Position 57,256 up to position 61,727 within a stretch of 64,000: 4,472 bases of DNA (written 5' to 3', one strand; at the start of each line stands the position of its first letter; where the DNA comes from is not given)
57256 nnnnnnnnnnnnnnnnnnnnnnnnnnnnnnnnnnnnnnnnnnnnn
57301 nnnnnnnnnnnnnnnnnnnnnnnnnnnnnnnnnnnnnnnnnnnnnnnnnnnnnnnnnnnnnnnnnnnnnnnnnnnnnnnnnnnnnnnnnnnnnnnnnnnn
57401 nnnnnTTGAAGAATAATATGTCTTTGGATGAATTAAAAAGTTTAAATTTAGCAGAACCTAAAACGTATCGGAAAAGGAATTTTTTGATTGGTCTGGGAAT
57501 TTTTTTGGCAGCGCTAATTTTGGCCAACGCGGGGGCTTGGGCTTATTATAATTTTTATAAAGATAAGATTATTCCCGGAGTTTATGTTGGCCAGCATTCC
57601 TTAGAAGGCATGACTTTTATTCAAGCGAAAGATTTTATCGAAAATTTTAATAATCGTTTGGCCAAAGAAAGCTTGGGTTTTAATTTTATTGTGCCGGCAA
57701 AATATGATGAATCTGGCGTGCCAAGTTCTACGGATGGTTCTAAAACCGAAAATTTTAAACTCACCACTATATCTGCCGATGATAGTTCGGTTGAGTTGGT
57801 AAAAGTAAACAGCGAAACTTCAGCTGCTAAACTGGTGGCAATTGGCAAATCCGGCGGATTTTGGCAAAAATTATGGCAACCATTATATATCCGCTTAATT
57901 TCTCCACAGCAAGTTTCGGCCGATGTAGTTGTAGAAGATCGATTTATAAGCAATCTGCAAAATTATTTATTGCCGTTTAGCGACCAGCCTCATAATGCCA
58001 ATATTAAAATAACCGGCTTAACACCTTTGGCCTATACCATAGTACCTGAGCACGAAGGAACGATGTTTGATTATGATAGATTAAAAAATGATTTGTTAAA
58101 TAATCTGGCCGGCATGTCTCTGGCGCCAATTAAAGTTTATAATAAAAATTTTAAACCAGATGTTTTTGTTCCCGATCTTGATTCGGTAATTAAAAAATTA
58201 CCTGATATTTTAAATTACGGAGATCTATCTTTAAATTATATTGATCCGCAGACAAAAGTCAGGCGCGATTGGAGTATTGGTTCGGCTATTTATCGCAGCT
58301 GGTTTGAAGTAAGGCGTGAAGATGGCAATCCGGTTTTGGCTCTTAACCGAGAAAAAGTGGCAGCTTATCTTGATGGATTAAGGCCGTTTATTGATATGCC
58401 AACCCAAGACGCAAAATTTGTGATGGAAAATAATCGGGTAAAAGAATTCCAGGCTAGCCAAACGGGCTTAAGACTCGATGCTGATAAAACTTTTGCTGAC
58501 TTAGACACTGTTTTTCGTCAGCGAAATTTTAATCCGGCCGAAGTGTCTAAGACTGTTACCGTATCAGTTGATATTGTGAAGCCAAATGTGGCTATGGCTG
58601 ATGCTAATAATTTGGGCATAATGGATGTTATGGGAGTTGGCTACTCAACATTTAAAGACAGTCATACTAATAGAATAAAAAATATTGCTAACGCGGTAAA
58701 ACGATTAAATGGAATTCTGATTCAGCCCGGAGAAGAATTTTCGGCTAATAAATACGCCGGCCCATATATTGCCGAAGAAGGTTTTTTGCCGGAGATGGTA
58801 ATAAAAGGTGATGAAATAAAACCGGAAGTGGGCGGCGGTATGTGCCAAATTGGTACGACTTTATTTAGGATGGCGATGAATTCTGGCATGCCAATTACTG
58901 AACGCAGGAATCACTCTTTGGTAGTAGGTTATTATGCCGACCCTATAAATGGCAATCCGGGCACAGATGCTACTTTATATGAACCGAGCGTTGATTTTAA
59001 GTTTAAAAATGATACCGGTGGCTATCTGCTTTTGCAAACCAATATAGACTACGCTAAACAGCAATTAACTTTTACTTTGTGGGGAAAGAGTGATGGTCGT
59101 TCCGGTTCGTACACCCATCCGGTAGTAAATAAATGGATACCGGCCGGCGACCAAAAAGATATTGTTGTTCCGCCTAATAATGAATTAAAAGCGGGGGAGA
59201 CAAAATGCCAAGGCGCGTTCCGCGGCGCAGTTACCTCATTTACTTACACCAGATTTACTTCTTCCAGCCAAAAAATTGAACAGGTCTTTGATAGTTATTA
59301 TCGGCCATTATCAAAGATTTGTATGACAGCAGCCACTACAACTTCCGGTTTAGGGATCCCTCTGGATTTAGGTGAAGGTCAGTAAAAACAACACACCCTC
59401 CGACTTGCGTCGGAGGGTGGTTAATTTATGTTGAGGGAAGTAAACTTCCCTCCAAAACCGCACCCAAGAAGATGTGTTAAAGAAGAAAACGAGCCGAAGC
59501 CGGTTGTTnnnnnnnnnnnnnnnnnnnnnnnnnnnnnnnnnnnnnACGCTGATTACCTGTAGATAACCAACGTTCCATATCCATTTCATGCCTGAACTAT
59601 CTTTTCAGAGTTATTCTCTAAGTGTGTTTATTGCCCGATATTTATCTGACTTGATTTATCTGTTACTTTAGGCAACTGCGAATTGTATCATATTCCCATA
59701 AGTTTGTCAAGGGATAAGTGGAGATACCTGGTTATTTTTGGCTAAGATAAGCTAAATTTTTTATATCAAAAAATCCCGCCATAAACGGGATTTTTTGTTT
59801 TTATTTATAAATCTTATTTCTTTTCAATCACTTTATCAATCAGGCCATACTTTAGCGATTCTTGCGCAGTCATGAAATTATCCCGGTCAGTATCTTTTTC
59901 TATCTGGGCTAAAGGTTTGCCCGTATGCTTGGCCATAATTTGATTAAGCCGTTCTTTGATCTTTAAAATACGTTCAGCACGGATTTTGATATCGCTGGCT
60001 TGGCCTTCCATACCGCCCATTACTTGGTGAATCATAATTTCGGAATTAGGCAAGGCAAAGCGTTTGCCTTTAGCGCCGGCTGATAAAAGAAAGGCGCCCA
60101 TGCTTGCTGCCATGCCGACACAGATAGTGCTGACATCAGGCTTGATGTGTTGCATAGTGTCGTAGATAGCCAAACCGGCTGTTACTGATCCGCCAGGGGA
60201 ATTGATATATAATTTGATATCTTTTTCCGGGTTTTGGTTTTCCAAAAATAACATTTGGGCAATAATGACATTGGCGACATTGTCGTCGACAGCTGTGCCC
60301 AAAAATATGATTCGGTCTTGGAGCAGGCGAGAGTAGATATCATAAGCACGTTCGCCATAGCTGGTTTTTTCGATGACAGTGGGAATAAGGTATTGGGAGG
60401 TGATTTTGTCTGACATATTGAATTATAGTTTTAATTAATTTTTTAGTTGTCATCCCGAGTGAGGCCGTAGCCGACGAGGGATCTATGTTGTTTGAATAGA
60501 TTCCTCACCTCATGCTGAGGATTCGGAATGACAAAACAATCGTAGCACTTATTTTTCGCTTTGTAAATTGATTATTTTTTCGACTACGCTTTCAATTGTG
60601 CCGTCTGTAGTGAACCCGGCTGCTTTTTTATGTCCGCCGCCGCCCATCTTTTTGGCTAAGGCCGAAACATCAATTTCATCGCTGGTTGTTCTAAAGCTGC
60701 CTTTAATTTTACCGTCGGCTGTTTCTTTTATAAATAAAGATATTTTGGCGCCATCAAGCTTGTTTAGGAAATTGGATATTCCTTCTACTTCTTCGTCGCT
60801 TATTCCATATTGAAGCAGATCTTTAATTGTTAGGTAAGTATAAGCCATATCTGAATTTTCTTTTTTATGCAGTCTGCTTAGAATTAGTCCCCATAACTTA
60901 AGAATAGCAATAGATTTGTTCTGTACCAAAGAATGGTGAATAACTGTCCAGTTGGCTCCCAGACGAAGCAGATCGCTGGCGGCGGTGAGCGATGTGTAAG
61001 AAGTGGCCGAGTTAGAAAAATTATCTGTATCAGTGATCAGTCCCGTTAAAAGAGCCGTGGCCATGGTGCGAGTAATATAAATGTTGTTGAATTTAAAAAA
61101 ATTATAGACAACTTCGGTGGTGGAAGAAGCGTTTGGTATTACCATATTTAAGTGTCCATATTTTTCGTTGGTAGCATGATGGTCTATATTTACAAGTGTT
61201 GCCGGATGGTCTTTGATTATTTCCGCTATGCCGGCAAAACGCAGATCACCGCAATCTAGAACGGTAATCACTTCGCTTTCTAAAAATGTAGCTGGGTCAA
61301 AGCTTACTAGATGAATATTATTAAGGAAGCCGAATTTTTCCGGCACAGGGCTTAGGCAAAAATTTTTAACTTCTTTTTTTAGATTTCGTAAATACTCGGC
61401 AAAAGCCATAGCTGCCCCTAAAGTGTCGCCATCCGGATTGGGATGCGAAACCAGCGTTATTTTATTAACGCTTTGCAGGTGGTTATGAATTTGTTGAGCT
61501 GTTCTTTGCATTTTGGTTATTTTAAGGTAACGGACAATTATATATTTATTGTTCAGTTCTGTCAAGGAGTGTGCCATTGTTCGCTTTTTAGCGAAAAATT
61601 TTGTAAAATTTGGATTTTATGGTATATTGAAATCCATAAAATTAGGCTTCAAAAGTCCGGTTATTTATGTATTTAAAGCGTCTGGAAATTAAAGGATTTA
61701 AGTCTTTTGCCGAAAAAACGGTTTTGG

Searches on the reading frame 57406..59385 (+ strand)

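Call 29: search_protein_families(library=pfam, proteins=[window:57406-59385:+], max_evalue=0.001)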
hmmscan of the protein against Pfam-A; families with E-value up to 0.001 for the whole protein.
window:57406-59385:+ (659 aa): 2 families
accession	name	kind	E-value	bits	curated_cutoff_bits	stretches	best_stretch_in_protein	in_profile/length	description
PF04294.18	VanW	-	1.6e-38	131.6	27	1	422-559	1-130/130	VanW like protein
PF12229.13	PG_binding_4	-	4.5e-13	49.8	22.1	1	293-372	35-110/117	Putative peptidoglycan binding domain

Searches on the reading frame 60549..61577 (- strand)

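Call 29: search_protein_families(library=pfam, proteins=[window:60549-61577:-], max_evalue=0.001)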
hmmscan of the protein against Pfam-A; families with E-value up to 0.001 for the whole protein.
window:60549-61577:- (342 aa): 2 families
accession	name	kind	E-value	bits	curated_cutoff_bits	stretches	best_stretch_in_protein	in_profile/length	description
PF01368.27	DHH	-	5.2e-19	69.2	28.1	1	39-179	1-124/125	DHH family, N-terminal domain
PF02272.25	DHHA1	-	6e-14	52.8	25.9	1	247-336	7-93/102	DHHA1 domain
